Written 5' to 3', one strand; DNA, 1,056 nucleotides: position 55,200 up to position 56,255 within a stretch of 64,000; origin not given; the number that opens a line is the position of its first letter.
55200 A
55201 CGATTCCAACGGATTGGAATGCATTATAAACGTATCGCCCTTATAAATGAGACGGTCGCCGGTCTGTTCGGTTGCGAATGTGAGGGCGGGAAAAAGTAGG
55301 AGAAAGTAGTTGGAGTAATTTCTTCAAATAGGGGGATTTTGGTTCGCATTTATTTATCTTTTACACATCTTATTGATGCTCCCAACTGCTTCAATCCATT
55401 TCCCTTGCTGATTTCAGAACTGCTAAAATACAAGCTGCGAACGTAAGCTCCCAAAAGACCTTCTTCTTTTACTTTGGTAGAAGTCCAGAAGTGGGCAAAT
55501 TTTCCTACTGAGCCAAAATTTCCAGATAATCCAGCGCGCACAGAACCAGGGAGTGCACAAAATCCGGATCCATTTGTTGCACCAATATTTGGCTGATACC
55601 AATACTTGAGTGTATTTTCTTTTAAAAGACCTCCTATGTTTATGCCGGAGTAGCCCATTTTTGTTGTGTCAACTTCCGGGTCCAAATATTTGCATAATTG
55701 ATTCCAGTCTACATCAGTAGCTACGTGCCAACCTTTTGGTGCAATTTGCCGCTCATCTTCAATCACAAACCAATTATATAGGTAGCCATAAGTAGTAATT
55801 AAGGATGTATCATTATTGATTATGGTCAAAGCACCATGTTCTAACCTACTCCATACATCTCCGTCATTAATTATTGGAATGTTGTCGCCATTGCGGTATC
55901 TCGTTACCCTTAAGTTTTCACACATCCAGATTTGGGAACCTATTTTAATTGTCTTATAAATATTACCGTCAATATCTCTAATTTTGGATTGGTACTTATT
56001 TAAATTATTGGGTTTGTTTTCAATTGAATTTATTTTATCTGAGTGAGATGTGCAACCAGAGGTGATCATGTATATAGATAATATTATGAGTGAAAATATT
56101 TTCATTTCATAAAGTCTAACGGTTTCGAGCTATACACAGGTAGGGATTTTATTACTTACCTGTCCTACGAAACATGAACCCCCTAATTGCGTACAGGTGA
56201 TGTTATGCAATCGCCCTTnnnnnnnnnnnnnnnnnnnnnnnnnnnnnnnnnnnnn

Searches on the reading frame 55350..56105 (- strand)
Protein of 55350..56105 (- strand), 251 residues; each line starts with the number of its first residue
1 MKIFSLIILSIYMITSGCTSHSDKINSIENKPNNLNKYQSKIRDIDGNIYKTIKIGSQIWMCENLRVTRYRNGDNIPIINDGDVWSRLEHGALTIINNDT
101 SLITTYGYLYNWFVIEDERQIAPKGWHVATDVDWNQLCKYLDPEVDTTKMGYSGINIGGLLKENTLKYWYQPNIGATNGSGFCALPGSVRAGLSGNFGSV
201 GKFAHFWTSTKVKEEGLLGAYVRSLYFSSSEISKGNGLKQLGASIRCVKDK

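Call 15: search_protein_families(library=pfam, proteins=[window:55350-56105:-])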
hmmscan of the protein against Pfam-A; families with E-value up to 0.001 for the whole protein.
window:55350-56105:- (251 aa): 1 family
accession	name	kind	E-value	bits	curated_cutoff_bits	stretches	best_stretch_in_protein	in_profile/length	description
PF09603.15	Fib_succ_major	-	6.3e-43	147.6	33.9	1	53-249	1-187/187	Fibrobacter succinogenes major domain (Fib_succ_major)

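Call 96: search_protein_families(library=padloc, proteins=[window:55350-56105:-], max_evalue=0.001)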
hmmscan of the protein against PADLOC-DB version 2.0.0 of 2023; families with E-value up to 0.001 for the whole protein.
window:55350-56105:- (251 aa): 0 families
